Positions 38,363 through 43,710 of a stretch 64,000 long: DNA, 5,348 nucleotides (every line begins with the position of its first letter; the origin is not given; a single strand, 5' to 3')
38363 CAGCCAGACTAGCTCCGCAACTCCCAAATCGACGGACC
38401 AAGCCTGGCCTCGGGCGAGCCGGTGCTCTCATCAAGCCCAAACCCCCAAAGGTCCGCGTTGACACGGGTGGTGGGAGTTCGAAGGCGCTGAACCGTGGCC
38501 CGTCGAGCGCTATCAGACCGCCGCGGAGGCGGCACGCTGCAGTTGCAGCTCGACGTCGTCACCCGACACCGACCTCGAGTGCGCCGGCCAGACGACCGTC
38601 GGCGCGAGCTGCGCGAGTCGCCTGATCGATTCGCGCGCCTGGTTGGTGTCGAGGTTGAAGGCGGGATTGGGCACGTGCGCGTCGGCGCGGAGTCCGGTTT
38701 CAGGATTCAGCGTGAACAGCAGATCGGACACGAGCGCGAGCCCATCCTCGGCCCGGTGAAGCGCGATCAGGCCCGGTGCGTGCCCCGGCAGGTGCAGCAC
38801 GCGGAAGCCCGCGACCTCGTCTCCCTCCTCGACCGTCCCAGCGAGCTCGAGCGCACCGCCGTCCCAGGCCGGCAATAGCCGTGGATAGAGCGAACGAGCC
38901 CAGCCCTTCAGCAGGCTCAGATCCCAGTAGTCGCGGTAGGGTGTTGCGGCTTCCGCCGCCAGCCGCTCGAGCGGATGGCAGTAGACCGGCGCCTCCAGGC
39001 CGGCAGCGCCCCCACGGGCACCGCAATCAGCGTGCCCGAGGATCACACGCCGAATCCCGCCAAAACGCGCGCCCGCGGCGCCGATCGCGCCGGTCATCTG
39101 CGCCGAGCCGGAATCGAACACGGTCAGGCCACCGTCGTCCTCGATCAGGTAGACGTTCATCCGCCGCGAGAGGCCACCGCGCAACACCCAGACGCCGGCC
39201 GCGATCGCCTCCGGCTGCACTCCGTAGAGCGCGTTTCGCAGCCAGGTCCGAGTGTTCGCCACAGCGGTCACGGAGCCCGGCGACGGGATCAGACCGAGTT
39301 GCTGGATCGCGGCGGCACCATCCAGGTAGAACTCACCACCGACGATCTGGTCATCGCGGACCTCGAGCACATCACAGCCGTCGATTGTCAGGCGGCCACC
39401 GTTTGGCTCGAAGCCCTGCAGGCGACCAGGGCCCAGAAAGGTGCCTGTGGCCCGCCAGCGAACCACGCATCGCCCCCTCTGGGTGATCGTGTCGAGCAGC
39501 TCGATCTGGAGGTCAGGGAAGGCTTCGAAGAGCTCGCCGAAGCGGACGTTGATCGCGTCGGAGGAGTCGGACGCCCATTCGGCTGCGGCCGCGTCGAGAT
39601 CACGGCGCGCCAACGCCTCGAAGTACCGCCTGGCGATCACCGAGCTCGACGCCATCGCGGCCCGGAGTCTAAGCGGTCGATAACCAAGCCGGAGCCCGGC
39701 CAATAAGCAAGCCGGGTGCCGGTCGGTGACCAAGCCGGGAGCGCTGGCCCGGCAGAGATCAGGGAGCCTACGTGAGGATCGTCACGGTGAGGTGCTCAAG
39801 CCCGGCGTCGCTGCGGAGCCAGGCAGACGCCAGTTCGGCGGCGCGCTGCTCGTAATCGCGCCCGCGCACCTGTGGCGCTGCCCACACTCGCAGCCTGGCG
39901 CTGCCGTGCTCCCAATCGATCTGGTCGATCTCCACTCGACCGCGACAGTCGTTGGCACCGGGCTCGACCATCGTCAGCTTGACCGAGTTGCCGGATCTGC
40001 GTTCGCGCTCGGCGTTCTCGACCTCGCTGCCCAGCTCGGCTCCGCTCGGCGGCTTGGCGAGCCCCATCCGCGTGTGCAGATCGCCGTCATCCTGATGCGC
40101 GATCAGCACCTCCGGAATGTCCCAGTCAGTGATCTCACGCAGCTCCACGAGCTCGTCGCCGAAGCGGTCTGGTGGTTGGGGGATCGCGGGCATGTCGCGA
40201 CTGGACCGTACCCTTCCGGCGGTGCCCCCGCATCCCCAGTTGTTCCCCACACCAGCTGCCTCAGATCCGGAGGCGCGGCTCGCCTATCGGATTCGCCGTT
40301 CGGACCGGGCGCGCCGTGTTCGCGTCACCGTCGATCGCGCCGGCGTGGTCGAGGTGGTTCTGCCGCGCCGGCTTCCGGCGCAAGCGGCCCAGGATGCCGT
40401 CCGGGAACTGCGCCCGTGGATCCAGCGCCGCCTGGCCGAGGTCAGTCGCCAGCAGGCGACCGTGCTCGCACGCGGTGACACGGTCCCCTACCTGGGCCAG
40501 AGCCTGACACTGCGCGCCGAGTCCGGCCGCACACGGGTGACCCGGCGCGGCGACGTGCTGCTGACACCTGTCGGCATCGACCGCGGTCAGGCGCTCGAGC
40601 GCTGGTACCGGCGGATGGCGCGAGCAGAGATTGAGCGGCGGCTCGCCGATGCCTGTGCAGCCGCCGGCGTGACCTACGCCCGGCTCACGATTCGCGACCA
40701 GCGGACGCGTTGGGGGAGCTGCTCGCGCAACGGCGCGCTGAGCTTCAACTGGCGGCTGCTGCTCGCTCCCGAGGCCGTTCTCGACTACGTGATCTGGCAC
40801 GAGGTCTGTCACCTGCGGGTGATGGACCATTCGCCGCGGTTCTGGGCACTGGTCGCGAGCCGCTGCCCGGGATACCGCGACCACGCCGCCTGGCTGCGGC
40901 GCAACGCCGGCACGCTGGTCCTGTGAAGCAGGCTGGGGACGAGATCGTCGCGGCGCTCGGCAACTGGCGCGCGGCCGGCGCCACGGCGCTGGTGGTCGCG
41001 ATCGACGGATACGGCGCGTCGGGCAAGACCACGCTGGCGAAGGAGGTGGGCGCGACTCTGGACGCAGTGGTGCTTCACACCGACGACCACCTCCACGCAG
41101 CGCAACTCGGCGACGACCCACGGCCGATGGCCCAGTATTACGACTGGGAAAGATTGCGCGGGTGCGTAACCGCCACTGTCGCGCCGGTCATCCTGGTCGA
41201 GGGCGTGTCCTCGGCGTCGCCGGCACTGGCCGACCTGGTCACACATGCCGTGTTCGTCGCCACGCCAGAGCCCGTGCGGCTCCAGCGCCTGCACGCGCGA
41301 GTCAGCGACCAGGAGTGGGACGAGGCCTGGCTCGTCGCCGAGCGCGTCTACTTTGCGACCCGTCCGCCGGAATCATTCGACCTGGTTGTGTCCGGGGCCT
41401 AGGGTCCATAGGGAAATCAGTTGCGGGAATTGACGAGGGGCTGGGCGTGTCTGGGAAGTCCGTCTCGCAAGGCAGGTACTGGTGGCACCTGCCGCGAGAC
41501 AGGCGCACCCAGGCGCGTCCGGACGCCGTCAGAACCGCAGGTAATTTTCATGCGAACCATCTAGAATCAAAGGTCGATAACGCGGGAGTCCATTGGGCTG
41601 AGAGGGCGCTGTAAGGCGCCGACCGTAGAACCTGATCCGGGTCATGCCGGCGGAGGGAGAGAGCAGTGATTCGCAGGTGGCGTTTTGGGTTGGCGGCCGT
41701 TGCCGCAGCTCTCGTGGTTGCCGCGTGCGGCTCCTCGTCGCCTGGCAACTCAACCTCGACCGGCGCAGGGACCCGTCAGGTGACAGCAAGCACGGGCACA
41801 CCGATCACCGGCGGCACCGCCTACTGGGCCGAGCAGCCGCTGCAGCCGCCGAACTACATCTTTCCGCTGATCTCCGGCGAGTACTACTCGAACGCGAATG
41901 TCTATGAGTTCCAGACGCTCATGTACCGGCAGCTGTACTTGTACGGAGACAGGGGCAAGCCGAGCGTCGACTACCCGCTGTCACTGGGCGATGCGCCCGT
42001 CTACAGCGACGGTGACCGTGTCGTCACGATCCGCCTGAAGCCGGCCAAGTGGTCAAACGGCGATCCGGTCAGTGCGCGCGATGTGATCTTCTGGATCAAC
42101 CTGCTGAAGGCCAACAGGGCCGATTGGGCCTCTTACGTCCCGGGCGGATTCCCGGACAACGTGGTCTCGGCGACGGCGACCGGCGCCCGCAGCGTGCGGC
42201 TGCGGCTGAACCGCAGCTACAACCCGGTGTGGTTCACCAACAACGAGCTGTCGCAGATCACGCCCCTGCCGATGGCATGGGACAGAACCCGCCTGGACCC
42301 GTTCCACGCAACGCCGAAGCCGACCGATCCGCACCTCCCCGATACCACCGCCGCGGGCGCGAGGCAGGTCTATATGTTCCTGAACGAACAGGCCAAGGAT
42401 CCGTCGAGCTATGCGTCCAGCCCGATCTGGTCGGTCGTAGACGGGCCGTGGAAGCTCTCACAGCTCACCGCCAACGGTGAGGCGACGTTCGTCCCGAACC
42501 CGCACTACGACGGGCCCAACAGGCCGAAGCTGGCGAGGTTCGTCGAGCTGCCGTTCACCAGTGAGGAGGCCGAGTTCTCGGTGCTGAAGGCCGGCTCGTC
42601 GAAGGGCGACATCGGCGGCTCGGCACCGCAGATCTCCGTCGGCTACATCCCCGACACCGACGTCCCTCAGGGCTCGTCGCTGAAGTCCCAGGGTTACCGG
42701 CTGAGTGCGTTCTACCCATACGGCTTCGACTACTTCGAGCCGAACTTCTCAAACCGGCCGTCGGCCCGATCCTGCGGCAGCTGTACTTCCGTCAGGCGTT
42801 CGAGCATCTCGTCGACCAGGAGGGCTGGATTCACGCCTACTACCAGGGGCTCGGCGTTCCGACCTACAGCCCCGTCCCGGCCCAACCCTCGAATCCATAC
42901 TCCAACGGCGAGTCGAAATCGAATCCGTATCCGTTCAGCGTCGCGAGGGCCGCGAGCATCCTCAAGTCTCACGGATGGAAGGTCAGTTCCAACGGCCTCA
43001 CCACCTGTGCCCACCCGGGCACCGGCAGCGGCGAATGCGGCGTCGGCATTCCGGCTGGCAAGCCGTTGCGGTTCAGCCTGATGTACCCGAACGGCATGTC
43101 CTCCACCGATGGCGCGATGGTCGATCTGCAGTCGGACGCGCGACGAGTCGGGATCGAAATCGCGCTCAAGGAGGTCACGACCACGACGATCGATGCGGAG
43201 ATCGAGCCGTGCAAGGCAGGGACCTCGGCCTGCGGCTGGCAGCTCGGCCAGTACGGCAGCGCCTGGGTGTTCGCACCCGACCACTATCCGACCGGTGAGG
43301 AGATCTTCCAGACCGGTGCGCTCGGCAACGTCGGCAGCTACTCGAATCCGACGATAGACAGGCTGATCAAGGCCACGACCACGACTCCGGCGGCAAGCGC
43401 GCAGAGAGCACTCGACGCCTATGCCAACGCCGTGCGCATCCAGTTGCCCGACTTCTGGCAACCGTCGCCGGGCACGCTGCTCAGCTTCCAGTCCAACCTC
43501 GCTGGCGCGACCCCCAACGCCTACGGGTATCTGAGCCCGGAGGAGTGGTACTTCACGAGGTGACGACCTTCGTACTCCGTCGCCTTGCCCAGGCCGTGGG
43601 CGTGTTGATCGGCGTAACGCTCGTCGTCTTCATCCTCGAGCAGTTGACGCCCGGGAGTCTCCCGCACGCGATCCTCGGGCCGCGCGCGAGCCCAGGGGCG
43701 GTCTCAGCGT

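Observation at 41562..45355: TPP riboswitch controlling an Opp/Dpp-family ABC transporter: candidate new thiamine or precursor importer class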

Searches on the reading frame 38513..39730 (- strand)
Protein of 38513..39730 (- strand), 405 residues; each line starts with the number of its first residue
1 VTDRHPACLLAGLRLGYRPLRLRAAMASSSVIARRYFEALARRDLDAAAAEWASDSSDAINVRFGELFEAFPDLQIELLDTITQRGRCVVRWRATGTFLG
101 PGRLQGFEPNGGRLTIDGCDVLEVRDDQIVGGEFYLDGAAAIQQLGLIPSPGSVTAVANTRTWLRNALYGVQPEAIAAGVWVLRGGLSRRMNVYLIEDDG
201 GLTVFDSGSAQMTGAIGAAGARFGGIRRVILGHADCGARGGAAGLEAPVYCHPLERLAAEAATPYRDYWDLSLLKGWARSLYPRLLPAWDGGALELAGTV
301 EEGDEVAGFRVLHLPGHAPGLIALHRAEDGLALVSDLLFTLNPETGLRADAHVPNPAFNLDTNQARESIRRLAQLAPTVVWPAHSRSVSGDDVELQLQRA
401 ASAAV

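Call 94: search_protein_families(library=pfam, proteins=[window:38513-39730:-], max_evalue=0.0001)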
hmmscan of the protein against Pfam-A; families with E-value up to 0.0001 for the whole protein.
window:38513-39730:- (405 aa): 3 families
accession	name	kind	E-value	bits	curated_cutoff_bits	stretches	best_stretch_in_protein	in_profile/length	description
PF07366.18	SnoaL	-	8.2e-15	55.2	28.4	1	53-145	36-126/126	SnoaL-like polyketide cyclase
PF12680.13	SnoaL_2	-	5.9e-14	52.9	27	1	33-130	1-100/102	SnoaL-like domain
PF00753.33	Lactamase_B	-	5.2e-12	46.6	22.7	1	192-384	7-196/196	Metallo-beta-lactamase superfamily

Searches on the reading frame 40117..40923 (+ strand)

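Call 94: search_protein_families(library=pfam, proteins=[window:40117-40923:+], max_evalue=0.0001)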
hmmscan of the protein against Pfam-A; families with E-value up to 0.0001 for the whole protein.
window:40117-40923:+ (269 aa): 1 family
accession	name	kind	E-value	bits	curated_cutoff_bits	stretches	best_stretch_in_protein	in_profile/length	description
PF01863.23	YgjP-like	-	1.3e-56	192.3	26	1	66-263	1-207/207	YgjP-like, metallopeptidase domain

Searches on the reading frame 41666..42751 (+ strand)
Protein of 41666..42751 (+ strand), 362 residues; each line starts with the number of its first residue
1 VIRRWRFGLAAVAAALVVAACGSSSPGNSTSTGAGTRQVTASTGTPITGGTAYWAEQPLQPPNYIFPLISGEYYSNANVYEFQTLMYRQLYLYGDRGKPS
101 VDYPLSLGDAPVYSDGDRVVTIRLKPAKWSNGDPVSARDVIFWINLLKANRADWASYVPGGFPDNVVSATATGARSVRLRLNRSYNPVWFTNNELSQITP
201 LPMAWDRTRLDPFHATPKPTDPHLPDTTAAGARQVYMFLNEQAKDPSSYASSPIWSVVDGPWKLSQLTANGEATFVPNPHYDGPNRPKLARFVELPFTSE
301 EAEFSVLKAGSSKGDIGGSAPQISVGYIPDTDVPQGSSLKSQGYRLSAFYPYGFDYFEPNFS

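Call 8: search_protein_families(library=pfam, proteins=[window:41666-42751:+], max_evalue=0.01)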
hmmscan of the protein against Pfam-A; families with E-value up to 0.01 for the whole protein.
window:41666-42751:+ (362 aa): 1 family
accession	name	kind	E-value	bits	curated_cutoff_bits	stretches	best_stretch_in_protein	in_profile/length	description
PF00496.27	SBP_bac_5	-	2.5e-18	66.8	32.4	1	113-312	12-171/368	Bacterial extracellular solute-binding proteins, family 5 Middle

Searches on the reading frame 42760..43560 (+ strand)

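Call 8: search_protein_families(library=pfam, proteins=[window:42760-43560:+], max_evalue=0.01)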
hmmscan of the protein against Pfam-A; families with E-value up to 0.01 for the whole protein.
window:42760-43560:+ (267 aa): 1 family
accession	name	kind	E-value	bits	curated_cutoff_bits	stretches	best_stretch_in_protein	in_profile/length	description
PF00496.27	SBP_bac_5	-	1e-14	54.9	32.4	1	4-160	212-346/368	Bacterial extracellular solute-binding proteins, family 5 Middle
